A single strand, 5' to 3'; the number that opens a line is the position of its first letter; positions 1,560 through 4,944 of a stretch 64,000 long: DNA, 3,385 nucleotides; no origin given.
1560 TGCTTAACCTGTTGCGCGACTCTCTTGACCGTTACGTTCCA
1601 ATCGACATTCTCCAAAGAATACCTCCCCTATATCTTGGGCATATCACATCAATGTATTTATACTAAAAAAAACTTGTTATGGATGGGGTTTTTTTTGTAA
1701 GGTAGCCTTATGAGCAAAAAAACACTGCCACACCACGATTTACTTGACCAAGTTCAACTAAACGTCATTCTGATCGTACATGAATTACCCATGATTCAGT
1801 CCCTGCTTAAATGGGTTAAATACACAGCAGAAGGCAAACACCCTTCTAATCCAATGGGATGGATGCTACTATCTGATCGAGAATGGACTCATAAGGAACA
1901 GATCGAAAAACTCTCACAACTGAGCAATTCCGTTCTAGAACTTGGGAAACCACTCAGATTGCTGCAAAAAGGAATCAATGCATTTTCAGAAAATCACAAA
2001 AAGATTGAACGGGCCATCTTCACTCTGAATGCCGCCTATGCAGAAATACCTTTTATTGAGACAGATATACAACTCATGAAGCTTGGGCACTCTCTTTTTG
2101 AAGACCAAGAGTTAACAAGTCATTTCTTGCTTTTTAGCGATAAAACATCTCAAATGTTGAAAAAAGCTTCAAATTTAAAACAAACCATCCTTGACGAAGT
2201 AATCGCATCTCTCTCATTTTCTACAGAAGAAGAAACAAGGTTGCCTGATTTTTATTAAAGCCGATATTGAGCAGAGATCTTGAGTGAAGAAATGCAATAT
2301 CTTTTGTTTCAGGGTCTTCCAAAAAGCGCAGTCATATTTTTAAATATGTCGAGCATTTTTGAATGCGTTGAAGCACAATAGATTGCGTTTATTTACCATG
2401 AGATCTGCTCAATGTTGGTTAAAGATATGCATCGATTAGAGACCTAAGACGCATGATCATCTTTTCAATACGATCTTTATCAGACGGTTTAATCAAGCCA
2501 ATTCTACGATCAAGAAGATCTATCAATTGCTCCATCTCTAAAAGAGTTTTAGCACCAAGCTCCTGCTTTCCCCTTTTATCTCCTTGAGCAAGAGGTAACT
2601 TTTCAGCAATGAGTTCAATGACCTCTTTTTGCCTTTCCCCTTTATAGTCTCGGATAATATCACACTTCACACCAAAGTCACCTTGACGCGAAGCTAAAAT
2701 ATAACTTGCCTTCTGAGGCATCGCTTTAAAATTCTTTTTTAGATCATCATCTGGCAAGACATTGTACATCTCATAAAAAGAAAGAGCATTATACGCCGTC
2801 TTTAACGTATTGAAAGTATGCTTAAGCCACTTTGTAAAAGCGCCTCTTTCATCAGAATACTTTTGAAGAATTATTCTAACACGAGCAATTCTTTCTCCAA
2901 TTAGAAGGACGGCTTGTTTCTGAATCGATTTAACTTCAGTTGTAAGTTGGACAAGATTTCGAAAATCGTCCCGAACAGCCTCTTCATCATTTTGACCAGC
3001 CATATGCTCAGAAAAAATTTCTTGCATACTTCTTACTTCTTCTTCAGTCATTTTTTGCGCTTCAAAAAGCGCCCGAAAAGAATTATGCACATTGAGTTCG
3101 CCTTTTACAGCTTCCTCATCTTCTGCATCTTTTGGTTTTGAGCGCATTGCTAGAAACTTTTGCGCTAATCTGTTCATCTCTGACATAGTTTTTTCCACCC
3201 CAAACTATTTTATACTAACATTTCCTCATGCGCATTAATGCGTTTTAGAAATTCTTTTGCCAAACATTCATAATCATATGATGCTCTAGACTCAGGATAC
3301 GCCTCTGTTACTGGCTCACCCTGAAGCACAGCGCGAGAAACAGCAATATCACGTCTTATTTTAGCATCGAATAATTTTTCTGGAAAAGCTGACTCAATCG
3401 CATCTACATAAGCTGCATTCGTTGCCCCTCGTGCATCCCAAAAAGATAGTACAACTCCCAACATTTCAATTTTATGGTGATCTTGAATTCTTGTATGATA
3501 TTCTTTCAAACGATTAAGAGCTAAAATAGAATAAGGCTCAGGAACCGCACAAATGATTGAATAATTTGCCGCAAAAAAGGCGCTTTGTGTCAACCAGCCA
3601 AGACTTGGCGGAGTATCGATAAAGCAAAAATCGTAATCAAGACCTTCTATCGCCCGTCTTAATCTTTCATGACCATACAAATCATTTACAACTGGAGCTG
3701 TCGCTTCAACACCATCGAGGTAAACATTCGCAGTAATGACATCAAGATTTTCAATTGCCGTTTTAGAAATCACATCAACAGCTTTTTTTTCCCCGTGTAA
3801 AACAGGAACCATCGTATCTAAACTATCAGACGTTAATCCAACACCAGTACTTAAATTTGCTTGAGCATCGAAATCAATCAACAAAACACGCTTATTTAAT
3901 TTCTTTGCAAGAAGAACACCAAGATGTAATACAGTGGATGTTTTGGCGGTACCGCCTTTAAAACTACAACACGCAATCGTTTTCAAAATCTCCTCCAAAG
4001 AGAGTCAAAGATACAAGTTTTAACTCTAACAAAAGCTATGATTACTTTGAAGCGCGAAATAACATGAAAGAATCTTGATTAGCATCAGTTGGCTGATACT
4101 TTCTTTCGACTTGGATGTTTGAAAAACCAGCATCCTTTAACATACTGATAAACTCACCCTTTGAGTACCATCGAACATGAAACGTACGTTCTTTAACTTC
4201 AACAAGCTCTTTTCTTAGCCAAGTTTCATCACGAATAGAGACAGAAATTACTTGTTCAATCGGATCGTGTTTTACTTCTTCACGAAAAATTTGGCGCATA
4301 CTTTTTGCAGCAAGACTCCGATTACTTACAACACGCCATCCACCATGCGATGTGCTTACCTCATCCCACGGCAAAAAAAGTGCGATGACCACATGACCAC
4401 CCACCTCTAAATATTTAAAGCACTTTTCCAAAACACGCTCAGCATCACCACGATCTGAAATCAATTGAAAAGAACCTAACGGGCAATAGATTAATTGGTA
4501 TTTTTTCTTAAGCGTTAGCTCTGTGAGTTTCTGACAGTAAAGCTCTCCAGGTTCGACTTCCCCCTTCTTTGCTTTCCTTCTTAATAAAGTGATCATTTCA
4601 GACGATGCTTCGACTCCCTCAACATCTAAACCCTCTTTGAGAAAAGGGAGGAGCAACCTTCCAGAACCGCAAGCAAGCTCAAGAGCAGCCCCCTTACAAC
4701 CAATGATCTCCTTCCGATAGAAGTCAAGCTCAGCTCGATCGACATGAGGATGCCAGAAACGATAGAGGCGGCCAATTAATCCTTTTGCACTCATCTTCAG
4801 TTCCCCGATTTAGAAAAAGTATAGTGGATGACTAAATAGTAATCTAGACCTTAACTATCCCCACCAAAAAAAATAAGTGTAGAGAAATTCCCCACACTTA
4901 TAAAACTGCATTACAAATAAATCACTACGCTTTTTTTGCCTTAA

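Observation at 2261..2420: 160-bp palindromic MITE-like element with target-site duplication, inserted exactly between two convergent stop codons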

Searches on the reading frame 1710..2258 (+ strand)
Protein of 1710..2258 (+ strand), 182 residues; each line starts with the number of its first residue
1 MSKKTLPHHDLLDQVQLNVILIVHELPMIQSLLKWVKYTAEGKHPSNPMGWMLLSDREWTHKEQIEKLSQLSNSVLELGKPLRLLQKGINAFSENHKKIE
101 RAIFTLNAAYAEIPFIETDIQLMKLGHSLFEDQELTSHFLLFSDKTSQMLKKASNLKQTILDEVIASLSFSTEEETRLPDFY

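Call 14: search_protein_families(library=pfam, proteins=[window:1710-2258:+])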
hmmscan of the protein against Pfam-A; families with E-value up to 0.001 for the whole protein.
window:1710-2258:+ (182 aa): 0 families

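Call 19: find_encoding_contigs(protein=window:1710-2258:+, flank=10000, max_places=10)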
Protein window:1710-2258:+ (182 aa): no gene with exactly this product is on record in the collection.

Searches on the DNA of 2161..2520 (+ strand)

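Call 10: search_dna_similar(query=window:2261-2420:+, collection=plasmids, mode=distant, max_evalue=0.01)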
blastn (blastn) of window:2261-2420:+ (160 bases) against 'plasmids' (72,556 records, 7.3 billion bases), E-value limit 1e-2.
No match.
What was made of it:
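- Tried and rejected: blastn of the element against plasmids: no match (call 10).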

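Call 12: search_rna_families(source=window, start=2161, end=2520, threshold=evalue, max_evalue=10)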
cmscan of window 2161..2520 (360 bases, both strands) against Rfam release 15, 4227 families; matches with E-value up to 10: 5.
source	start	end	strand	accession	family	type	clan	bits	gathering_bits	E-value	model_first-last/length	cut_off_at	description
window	2302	2378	+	RF04282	mir-507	Gene; miRNA;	CL00136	19.8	79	0.12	1-82/82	no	mir-507 microRNA precursor family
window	2275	2406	+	RF04205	MIR2606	Gene; miRNA;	-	19.2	139.7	2.3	1-165/165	no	MIR2606 microRNA precursor family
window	2291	2391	+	RF04230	mir-9261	Gene; miRNA;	-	17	86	1.1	1-92/92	no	mir-9261 microRNA precursor family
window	2295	2387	+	RF03477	MIR862_2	Gene; miRNA;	-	15.2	71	4.5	1-90/90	no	MIR862_2 microRNA precursor family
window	2340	2439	-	RF02079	STnc180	Gene; sRNA;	-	14.8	50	1.4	1-208/208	no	Enterobacterial sRNA STnc180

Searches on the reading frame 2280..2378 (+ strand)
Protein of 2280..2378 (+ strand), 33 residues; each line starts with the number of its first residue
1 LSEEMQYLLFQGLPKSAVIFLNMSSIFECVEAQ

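Call 32: find_encoding_contigs(protein=window:2280-2378:+, flank=10000, max_places=10)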
Protein seq(33 aa) (33 aa): no gene with exactly this product is on record in the collection.

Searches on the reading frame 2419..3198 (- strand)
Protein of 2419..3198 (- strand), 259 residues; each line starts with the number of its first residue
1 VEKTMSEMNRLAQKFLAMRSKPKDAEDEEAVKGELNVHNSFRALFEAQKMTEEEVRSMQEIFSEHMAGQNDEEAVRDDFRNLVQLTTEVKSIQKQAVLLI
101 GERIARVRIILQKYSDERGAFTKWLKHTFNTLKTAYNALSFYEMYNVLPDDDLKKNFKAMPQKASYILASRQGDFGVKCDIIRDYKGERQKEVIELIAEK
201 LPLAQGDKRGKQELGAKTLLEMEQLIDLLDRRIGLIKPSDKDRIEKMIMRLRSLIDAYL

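Call 14: search_protein_families(library=pfam, proteins=[window:2419-3198:-])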
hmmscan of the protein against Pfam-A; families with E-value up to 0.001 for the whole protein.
window:2419-3198:- (259 aa): 1 family
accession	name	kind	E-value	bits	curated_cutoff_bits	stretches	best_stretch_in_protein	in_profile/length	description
PF03677.18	UPF0137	-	7.2e-55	186.8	34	1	5-250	1-236/237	Uncharacterised protein family (UPF0137)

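Call 35: find_homologous_proteins(query=window:2419-3198:-, max_evalue=1e-20)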
Query window:2419-3198:- (259 aa): 28 proteins with E <= 1e-20 among 1623 candidates.
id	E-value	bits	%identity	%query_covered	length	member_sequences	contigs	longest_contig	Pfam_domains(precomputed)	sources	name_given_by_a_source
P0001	4.3e-157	539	100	97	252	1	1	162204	PF03677.19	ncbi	-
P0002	1.1e-141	488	87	98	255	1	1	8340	PF03677.19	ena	-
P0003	3.8e-140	483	85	98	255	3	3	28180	PF03677.19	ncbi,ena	-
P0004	2.1e-138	477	86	98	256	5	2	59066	PF03677.19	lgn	-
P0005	1.9e-137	474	86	97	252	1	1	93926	PF03677.19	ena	-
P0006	1.0e-130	452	82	98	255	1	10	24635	PF03677.19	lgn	-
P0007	1.2e-84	302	58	98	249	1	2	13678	PF03677.19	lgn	-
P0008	1.5e-75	272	53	98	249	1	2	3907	PF03677.19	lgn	-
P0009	6.5e-67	244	83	56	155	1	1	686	PF03677.19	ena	-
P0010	3.0e-59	218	48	93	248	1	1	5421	PF03677.19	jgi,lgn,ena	-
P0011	3.5e-49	186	43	97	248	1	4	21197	PF03677.19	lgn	-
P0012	2.6e-48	183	44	87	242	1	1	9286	PF03677.19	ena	-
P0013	6.2e-46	175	58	60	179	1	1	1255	PF03677.19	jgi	-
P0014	7.6e-46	175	40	97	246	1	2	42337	PF03677.19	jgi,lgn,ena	jgi:predicted transcriptional regulator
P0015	3.8e-44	169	38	97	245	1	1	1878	PF03677.19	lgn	-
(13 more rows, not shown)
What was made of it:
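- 2419..3198 (-): Flanking gene on the right of copy A: a chromosomal pGP6-D-like protein (Pfam UPF0137), followed by ParA (3210-3998). Calls 14, 35.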

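Call 36: find_encoding_contigs(protein=P0001, flank=10000, max_places=4)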
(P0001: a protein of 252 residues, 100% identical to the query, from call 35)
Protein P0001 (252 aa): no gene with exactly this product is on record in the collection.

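Call 37: find_encoding_contigs(protein=P0003, flank=10000, max_places=4)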
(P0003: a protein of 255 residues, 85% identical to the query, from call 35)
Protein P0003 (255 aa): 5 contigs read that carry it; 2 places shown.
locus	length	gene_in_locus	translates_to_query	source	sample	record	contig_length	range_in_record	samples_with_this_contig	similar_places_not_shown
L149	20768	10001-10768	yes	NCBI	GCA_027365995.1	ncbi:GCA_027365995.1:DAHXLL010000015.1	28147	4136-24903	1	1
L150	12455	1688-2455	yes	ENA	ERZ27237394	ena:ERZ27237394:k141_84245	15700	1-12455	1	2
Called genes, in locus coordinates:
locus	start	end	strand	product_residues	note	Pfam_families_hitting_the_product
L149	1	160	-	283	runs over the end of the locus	PF00813:FliP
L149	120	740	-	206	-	PF02108:FliH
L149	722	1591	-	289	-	-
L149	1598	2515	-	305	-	PF01514:YscJ_FliF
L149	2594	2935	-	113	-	-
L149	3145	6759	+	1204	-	-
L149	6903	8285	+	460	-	-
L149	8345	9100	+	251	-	PF13489:Methyltransf_23 (faint), PF08241:Methyltransf_11, PF08242:Methyltransf_12 (weak), PF13649:Methyltransf_25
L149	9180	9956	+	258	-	PF00142:Fer4_NifH (faint), PF01656:CbiA, PF06564:CBP_BcsQ, PF07015:VirC1 (weak), PF10609:ParA (faint), PF13614:AAA_31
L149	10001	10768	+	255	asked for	PF03677:UPF0137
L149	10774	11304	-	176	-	-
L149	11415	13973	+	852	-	PF00343:Phosphorylase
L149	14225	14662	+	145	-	-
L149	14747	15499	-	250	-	PF00497:SBP_bac_3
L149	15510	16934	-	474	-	PF01384:PHO4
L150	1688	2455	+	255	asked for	PF03677:UPF0137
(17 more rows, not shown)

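Call 38: find_encoding_contigs(protein=P0004, flank=10000, max_places=4)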
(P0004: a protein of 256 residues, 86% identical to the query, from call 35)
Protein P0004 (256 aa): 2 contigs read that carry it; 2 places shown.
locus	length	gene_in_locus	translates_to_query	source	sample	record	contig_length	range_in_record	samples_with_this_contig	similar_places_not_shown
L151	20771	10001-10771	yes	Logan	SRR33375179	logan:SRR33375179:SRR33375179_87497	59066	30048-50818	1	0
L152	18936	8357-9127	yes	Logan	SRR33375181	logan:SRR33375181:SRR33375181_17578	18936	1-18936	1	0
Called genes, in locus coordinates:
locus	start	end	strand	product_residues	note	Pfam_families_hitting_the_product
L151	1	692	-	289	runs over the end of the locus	PF03448:MgtE_N (faint)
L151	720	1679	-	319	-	PF01514:YscJ_FliF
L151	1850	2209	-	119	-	-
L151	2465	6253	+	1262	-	-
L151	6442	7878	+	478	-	-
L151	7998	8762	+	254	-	PF13489:Methyltransf_23 (weak), PF13847:Methyltransf_31 (weak), PF08241:Methyltransf_11, PF08242:Methyltransf_12 (weak), PF13649:Methyltransf_25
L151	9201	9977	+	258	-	PF00142:Fer4_NifH (faint), PF01656:CbiA, PF06564:CBP_BcsQ (weak), PF13614:AAA_31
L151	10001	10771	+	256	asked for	PF03677:UPF0137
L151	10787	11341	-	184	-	-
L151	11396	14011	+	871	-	PF00343:Phosphorylase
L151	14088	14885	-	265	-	PF00497:SBP_bac_3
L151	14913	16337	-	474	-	PF01384:PHO4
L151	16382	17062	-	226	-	PF01865:PhoU_div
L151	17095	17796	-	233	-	PF01479:S4, PF00849:PseudoU_synth_2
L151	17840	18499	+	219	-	PF00300:His_Phos_1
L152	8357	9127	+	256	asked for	PF03677:UPF0137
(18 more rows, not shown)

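Call 39: find_encoding_contigs(protein=P0005, flank=10000, max_places=4)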
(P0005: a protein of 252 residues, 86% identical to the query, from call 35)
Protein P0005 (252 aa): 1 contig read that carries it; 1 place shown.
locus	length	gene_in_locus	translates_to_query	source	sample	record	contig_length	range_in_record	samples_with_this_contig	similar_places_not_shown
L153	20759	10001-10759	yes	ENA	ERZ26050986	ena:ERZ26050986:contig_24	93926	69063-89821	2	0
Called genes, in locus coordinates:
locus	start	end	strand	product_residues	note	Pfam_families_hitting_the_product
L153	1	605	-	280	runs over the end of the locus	-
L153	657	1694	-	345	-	PF01514:YscJ_FliF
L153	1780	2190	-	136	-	-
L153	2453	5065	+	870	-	-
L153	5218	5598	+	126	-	-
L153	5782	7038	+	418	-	-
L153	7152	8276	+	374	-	-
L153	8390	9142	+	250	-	PF13489:Methyltransf_23 (weak), PF08241:Methyltransf_11, PF08242:Methyltransf_12, PF13649:Methyltransf_25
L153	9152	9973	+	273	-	PF06564:CBP_BcsQ (faint), PF13614:AAA_31, PF01656:CbiA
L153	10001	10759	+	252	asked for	PF03677:UPF0137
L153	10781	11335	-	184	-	-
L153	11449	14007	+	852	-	PF00343:Phosphorylase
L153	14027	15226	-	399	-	-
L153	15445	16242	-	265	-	PF00497:SBP_bac_3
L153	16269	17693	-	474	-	PF01384:PHO4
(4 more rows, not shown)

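Call 45: list_cluster_members(proteins=[P0001, P0003, P0002, P0005])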
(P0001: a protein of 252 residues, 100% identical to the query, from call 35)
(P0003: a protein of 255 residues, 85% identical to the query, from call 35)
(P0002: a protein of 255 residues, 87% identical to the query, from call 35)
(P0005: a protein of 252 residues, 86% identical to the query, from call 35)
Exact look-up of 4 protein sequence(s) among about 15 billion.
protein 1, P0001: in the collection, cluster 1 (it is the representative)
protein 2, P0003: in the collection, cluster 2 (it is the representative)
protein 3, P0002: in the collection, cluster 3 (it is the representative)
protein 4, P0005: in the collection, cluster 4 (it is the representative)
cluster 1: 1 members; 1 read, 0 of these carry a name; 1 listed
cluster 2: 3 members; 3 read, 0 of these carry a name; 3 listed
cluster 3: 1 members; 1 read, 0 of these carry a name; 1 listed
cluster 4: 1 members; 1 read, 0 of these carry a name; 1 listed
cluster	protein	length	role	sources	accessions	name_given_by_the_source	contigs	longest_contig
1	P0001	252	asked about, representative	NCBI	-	-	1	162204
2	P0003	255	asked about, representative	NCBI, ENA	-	-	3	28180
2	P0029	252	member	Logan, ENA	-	-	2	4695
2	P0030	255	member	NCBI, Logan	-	-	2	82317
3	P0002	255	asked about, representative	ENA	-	-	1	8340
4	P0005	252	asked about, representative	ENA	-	-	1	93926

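Call 57: find_encoding_contigs(protein=P0002, flank=10000, max_places=3)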
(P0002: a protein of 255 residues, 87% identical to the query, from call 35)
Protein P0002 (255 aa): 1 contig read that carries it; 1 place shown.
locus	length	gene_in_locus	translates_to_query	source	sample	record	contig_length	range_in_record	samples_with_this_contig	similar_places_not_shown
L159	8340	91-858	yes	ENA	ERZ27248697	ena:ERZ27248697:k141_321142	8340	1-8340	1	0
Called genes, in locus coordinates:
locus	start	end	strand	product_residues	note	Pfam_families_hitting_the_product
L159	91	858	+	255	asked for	PF03677:UPF0137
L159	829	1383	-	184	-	-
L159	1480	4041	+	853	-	PF00343:Phosphorylase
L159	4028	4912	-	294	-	-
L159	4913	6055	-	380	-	PF05150:Legionella_OMP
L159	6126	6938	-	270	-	PF00497:SBP_bac_3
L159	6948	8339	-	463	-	?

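Call 58: find_encoding_contigs(protein=P0006, flank=10000, max_places=3)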
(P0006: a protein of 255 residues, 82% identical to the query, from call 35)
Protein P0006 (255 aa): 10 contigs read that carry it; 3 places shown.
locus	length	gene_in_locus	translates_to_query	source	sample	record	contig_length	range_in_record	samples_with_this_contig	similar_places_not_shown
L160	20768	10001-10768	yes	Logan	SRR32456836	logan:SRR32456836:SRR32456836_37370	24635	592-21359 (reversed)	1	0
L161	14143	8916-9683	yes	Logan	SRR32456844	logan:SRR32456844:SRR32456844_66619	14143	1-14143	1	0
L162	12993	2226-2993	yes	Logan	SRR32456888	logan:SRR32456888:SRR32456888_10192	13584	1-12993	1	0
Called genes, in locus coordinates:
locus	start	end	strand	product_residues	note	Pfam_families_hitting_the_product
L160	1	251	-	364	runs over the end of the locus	PF05150:Legionella_OMP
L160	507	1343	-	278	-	PF01311:Bac_export_1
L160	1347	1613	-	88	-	PF01313:Bac_export_3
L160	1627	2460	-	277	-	PF00813:FliP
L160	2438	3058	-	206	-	PF02108:FliH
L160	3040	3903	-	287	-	-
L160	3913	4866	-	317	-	PF01514:YscJ_FliF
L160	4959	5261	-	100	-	-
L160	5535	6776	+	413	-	-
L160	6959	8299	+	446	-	-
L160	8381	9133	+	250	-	PF08241:Methyltransf_11, PF08242:Methyltransf_12, PF13489:Methyltransf_23 (weak), PF13649:Methyltransf_25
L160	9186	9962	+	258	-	PF00142:Fer4_NifH (faint), PF01656:CbiA, PF06564:CBP_BcsQ (weak), PF10609:ParA (faint), PF13614:AAA_31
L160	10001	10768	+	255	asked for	PF03677:UPF0137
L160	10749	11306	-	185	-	-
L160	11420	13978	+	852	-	PF00343:Phosphorylase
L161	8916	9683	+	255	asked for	PF03677:UPF0137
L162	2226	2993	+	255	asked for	PF03677:UPF0137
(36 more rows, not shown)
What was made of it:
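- The spacers between the convergent genes are +5, +5, +15, +15, +21, -30, -20, -20 and -20 nt (calls 37-39, 57, 58).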

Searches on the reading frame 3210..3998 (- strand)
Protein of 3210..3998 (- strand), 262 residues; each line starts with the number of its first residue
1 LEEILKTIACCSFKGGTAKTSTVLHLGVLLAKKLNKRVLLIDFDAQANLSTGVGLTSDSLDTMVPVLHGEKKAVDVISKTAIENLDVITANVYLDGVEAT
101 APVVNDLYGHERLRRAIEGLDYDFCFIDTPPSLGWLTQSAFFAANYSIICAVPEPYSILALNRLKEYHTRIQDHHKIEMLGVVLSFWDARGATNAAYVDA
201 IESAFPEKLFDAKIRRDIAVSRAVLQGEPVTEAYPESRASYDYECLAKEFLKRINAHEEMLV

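Call 14: search_protein_families(library=pfam, proteins=[window:3210-3998:-])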
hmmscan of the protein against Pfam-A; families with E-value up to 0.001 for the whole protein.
window:3210-3998:- (262 aa): 7 families
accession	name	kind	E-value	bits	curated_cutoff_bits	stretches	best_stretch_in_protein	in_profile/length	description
PF13614.12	AAA_31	-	9.4e-35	120.6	27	1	6-176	2-172/177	AAA domain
PF01656.29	CbiA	-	6.2e-20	71.9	25.4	1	8-230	1-125/125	CobQ/CobB/MinD/ParA nucleotide binding domain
PF06564.18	CBP_BcsQ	-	1.3e-06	28.6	21.3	1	7-248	3-231/234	Cellulose biosynthesis protein BcsQ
PF10609.15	ParA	-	2.2e-05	24.4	27.1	1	5-184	3-172/246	NUBPL iron-transfer P-loop NTPase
PF00142.24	Fer4_NifH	-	0.00021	21.3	25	0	13-77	7-69/271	4Fe-4S iron sulfur cluster binding proteins, NifH/frxC family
PF07015.17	VirC1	-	0.00048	20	24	0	6-49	2-44/231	VirC1 protein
PF02374.21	ArsA_ATPase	-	0.00052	19.8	24.3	0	12-131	7-134/305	Anion-transporting ATPase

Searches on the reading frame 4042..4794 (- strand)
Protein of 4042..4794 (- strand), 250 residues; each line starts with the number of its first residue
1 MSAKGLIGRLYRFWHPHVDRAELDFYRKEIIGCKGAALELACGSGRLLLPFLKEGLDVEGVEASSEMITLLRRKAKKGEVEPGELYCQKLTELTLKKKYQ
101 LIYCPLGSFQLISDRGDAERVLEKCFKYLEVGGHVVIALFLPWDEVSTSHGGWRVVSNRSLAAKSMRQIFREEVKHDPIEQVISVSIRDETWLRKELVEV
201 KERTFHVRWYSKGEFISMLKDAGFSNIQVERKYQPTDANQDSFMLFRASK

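Call 14: search_protein_families(library=pfam, proteins=[window:4042-4794:-])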
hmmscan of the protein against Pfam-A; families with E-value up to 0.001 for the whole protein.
window:4042-4794:- (250 aa): 6 families
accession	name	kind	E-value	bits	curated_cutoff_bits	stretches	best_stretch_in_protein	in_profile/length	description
PF13649.12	Methyltransf_25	-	1.2e-11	45.6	27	1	38-133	2-97/97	Methyltransferase domain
PF13489.12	Methyltransf_23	-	1.5e-08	35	27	1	37-228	26-163/164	Methyltransferase domain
PF08241.18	Methyltransf_11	-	8.2e-08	33.2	21.2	1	38-137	1-95/95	Methyltransferase domain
PF08242.18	Methyltransf_12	-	1.6e-07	32.4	30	1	38-135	1-98/98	Methyltransferase domain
PF13847.12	Methyltransf_31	-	3.3e-06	27.3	27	1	37-140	7-112/145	Methyltransferase domain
PF03848.20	TehB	-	0.00045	20.1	20.4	1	35-137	32-132/193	Tellurite resistance protein TehB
